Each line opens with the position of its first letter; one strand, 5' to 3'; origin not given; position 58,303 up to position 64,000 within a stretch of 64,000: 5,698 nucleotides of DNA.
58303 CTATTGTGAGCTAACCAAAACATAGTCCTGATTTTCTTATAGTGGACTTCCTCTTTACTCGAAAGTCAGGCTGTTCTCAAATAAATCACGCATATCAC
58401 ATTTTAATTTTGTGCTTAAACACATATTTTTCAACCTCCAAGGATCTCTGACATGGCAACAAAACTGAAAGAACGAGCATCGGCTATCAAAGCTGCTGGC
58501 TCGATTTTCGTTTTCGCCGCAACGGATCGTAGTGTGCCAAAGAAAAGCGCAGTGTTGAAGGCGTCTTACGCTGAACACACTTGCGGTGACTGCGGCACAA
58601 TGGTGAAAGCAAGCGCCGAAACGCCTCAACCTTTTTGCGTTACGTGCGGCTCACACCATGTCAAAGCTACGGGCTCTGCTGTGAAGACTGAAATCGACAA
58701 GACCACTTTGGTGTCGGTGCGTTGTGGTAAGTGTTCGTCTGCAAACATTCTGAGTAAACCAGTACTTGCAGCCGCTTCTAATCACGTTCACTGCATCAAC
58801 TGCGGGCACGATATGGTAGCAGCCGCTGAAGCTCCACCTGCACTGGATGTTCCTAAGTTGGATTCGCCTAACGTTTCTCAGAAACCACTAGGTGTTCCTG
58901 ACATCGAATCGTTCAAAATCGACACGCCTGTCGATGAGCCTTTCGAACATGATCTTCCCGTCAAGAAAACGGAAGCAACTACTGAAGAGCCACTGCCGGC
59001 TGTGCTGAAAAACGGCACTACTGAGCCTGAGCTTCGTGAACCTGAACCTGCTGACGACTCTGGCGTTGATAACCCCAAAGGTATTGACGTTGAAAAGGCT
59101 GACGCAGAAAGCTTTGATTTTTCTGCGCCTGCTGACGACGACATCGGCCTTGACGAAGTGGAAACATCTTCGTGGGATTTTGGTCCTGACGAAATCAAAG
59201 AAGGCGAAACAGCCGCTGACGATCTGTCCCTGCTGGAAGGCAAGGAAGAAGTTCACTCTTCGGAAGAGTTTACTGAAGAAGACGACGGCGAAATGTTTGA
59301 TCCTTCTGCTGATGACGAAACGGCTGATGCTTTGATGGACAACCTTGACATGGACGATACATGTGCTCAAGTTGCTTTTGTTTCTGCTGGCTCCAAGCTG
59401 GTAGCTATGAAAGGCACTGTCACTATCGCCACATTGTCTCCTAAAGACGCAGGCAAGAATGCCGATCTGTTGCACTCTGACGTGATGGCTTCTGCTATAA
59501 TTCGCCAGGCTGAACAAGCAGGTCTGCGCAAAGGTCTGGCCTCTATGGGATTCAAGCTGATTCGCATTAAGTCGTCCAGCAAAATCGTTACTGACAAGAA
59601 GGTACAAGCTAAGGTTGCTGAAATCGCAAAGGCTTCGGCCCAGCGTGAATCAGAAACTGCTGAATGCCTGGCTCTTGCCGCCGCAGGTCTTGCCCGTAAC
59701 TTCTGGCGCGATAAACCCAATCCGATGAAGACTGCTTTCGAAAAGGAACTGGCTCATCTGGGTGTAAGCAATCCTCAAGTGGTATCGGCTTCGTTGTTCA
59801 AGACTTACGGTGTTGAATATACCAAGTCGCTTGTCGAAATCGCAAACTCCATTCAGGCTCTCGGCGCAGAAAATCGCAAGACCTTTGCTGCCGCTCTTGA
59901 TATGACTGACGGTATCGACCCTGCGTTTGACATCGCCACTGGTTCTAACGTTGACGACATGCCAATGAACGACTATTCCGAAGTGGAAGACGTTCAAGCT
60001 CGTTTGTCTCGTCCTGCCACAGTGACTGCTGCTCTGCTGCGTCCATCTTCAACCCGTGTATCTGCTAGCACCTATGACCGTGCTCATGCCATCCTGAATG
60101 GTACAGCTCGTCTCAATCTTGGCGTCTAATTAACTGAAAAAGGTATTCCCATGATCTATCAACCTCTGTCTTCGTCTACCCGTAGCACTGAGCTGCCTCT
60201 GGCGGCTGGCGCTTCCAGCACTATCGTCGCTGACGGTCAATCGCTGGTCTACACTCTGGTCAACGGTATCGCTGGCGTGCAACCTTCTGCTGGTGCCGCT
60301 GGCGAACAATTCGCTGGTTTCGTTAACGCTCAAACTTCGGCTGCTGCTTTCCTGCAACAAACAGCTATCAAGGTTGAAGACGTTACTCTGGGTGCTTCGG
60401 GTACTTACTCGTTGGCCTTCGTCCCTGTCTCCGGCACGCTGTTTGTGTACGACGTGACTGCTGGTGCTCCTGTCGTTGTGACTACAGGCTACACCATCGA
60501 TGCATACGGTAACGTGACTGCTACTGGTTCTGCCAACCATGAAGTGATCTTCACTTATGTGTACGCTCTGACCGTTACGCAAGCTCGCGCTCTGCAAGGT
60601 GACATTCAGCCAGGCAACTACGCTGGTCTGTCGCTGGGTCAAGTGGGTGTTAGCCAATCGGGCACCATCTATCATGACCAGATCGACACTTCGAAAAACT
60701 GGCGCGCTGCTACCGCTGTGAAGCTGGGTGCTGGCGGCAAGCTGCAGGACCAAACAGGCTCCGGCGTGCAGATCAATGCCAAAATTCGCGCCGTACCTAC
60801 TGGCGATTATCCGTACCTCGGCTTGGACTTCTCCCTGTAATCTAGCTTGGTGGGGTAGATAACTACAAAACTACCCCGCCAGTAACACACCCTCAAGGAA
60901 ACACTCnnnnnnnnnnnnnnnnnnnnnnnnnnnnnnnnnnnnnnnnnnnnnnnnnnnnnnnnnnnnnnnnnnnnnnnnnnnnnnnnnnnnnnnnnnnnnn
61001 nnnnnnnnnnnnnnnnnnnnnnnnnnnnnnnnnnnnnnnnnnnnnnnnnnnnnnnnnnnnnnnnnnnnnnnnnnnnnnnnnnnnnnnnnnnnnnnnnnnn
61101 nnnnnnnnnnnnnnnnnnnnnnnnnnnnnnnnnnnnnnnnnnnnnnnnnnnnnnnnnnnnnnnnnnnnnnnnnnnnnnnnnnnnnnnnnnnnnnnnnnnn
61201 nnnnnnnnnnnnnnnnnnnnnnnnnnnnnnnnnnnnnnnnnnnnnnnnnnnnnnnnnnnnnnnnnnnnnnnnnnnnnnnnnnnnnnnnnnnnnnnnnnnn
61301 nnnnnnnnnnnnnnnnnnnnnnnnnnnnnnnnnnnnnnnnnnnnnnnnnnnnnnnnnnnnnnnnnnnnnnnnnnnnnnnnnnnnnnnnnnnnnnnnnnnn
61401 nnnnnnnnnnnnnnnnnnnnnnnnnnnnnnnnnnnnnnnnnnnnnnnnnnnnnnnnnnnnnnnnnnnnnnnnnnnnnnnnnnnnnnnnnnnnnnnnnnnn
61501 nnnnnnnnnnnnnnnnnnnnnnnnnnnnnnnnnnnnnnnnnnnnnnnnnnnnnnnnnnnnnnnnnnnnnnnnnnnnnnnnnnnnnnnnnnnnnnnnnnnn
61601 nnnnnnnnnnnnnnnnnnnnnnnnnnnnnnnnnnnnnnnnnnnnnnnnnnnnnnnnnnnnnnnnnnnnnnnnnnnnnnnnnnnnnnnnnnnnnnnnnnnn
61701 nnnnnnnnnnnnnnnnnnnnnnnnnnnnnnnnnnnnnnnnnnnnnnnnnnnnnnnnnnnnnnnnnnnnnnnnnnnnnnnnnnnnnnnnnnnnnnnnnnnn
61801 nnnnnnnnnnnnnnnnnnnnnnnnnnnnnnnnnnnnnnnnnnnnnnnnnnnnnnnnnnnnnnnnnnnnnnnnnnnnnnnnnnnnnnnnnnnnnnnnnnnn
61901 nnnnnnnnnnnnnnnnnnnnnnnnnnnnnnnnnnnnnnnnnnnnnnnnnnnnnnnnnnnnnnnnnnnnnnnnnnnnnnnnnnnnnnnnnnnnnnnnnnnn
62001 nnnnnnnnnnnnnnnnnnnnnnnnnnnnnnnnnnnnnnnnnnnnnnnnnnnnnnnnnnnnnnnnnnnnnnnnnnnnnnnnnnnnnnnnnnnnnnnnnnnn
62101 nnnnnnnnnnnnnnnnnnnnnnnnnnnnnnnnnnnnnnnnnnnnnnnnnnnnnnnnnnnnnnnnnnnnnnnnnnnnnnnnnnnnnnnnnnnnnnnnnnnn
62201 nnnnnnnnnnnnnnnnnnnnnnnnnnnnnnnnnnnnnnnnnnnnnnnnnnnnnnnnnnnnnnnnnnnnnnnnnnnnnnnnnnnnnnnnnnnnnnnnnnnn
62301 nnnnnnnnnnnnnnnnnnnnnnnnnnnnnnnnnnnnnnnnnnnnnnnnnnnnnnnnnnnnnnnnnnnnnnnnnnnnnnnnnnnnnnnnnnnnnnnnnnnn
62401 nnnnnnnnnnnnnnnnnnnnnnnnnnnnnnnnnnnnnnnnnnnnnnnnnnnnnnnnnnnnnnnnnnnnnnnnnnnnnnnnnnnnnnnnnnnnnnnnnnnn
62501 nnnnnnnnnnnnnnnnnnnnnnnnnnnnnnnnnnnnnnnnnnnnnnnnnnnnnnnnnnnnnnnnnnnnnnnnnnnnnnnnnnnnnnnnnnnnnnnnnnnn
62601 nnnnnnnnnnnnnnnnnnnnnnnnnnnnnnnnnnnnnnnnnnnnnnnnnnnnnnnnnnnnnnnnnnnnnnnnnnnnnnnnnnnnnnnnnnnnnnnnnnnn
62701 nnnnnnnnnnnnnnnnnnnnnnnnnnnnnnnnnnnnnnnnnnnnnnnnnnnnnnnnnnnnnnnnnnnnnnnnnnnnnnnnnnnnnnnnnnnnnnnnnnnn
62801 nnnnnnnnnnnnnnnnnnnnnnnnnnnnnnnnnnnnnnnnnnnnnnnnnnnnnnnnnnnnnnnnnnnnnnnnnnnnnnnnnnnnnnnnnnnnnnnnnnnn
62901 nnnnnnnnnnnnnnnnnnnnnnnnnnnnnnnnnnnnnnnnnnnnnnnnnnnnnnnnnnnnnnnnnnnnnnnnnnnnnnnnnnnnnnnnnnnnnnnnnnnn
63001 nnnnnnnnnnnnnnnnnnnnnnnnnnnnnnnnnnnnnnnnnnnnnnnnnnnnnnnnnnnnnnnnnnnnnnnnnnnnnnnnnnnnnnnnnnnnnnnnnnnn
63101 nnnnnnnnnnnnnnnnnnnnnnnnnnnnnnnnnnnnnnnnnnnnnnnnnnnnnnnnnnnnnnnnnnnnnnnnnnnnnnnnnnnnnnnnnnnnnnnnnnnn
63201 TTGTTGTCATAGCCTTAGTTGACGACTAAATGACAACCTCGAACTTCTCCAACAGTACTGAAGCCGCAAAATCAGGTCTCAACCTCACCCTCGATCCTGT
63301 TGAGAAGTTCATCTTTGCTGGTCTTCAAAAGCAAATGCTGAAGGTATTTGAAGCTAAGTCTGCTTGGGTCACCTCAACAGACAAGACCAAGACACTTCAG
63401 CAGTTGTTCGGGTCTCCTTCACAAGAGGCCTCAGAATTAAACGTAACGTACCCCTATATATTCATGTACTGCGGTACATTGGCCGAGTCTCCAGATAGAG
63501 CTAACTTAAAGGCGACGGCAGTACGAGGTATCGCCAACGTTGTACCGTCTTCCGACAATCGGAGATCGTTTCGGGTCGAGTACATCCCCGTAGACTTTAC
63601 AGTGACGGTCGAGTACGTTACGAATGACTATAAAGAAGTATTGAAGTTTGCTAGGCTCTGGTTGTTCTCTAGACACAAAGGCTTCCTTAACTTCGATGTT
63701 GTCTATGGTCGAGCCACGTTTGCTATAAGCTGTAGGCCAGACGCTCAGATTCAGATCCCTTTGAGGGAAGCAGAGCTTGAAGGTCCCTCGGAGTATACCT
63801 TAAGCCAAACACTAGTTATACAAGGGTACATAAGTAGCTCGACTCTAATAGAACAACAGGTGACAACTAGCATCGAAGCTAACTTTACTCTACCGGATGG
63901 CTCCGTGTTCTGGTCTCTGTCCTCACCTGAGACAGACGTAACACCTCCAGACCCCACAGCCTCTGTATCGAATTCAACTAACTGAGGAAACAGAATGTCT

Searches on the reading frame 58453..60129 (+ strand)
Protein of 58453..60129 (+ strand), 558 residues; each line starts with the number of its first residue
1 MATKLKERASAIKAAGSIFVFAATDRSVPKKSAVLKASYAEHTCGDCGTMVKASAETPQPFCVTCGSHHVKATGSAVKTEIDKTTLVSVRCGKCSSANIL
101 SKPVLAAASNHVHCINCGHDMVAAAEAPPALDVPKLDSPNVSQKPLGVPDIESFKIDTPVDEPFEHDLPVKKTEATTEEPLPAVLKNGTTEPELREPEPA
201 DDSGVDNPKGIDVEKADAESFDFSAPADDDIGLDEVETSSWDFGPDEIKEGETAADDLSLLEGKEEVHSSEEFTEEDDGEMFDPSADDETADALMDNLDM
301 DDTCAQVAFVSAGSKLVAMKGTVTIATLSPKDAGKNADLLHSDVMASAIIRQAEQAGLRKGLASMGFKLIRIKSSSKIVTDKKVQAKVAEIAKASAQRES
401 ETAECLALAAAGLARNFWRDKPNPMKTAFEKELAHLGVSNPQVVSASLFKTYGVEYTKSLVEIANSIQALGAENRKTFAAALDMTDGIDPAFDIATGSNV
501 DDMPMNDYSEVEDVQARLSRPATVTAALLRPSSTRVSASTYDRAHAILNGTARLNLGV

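Call 21: search_protein_families(library=phrogs, proteins=[window:58453-60129:+], max_evalue=0.001)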
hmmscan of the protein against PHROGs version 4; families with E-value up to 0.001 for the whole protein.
window:58453-60129:+ (558 aa): 1 family
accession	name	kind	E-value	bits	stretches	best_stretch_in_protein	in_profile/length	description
phrog_20988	-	other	1.7e-12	47.7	1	193-493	286-605/652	ATPase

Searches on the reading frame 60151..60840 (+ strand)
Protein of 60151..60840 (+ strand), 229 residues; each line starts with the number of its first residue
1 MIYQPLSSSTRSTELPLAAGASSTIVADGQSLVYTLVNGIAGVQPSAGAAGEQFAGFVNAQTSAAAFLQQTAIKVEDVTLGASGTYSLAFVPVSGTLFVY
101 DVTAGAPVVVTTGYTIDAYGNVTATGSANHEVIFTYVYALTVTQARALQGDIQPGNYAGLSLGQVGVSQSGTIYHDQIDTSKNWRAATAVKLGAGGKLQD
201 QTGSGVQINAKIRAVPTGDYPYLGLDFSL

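Call 21: search_protein_families(library=phrogs, proteins=[window:60151-60840:+], max_evalue=0.001)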
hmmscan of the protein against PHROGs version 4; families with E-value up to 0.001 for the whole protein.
window:60151-60840:+ (229 aa): 1 family
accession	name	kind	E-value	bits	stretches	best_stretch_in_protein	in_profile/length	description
phrog_16710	-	head and packaging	2e-30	107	1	1-228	1-229/234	virion structural protein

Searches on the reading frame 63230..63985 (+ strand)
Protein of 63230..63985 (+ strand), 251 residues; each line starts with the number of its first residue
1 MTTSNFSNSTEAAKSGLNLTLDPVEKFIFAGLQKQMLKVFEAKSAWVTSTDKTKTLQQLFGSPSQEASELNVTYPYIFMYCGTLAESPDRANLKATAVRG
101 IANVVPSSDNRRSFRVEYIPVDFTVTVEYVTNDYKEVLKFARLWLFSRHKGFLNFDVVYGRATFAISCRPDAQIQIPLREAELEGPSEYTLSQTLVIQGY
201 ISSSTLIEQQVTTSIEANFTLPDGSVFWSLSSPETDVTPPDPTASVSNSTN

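Call 21: search_protein_families(library=phrogs, proteins=[window:63230-63985:+], max_evalue=0.001)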
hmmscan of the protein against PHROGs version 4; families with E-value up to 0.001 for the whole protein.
window:63230-63985:+ (251 aa): 1 family
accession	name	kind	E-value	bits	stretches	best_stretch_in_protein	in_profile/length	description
phrog_17324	-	unknown function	1.1e-22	81.5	1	19-201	13-192/232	-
